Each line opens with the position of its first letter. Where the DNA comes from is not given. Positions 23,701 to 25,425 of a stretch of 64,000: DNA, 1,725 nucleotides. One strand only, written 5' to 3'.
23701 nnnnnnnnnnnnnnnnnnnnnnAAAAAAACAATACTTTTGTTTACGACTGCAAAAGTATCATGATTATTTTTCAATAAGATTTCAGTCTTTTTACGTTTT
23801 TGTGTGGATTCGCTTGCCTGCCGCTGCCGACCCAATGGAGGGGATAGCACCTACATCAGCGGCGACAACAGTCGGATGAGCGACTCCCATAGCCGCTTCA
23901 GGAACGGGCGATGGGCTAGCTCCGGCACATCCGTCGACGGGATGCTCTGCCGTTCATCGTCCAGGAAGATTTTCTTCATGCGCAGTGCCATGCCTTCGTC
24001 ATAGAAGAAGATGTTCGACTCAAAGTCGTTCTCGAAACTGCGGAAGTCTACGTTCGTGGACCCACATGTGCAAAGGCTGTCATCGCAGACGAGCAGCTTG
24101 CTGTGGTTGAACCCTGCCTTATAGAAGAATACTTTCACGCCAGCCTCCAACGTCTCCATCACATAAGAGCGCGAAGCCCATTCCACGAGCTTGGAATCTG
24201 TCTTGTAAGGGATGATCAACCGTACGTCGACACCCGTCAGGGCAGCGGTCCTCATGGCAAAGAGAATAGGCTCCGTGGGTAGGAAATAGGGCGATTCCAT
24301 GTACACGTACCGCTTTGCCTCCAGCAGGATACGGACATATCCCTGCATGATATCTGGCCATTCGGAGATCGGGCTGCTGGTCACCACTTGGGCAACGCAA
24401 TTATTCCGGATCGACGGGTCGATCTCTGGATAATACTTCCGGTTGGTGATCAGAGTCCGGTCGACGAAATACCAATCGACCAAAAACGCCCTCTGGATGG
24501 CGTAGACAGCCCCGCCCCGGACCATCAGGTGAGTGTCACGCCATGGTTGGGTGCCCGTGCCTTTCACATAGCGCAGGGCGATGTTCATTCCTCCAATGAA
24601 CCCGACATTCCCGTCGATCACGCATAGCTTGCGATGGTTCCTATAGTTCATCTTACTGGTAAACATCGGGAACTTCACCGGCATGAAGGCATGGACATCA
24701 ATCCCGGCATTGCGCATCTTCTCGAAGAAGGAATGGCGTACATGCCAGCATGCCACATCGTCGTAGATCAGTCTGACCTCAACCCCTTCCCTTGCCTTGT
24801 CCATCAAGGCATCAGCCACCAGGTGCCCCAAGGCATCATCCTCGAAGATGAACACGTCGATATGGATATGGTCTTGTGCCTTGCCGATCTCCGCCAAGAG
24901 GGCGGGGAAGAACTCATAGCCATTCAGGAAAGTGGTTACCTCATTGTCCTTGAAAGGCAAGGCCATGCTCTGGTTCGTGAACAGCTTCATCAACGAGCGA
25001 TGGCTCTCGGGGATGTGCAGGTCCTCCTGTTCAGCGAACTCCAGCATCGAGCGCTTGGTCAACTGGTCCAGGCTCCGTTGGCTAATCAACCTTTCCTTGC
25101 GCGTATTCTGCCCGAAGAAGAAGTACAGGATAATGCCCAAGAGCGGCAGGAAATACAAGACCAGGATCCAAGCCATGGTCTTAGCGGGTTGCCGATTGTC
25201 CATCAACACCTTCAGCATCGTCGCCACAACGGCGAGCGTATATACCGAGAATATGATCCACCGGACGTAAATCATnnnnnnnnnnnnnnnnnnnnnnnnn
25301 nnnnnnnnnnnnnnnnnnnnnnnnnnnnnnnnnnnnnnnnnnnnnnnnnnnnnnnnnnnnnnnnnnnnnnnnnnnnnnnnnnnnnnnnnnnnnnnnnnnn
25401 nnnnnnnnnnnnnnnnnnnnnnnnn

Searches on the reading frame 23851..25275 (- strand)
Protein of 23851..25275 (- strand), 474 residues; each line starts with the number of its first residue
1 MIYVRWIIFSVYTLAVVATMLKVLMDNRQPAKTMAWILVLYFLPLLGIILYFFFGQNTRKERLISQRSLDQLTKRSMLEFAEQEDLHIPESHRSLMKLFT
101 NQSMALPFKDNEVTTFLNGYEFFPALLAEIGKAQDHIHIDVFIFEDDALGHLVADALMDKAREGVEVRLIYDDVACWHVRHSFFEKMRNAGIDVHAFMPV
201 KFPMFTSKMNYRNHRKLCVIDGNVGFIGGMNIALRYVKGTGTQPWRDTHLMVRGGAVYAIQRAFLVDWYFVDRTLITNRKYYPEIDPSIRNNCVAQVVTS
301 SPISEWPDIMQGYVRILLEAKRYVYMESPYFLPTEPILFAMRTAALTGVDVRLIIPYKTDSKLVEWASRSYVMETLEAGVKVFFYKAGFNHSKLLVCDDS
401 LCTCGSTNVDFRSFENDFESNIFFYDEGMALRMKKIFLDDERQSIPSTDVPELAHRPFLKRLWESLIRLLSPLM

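Call 4: search_protein_families(library=pfam, proteins=[window:23851-25275:-], max_evalue=0.01)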
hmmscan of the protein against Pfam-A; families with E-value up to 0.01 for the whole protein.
window:23851-25275:- (474 aa): 3 families
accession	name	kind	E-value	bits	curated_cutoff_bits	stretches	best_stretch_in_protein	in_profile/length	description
PF13091.12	PLDc_2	-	3.4e-43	147.1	27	2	315-437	3-128/132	PLD-like domain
PF13396.11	PLDc_N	-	3.9e-13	49.6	23.3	1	16-56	3-42/42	Phospholipase_D-nuclease N-terminal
PF00614.28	PLDc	-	1.5e-10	41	21.9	1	209-235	1-27/28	Phospholipase D Active site motif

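Call 5: search_protein_families(library=ncbifam, proteins=[window:23851-25275:-], max_evalue=0.001)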
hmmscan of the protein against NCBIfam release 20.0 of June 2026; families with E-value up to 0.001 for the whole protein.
window:23851-25275:- (474 aa): 9 families
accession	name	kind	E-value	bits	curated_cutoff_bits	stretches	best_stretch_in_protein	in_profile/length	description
TIGR04265.1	bac_cardiolipin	equivalog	1.2e-135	453.2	290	1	3-474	2-483/483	cardiolipin synthase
NF009107.0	PRK12452.1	equivalog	1.4e-102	344.1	787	1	9-474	34-509/509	cardiolipin synthase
NF008427.0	PRK11263.1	equivalog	5.4e-53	180.5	281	1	109-434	7-333/409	cardiolipin synthase ClsB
NF010492.0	PRK13912.1-3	equivalog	2.9e-09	36.7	297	1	124-231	37-139/178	nuclease NucT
NF038319.1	DISARM_DrmC_I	equivalog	1.1e-06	28.3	133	0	307-433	93-227/236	DISARM system phospholipase D-like protein DrmC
NF006946.0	PRK09428.1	equivalog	1.1e-06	27.8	314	0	99-169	13-85/451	CDP-diacylglycerol--serine O-phosphatidyltransferase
NF010491.0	PRK13912.1-2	equivalog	9.7e-06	25.5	225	0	123-232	38-142/180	nuclease NucT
NF010490.0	PRK13912.1-1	equivalog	5.9e-05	23.2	211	0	377-437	93-152/159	nuclease NucT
NF010493.0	PRK13912.1-4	equivalog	0.00076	19.5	351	0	388-440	112-164/171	nuclease NucT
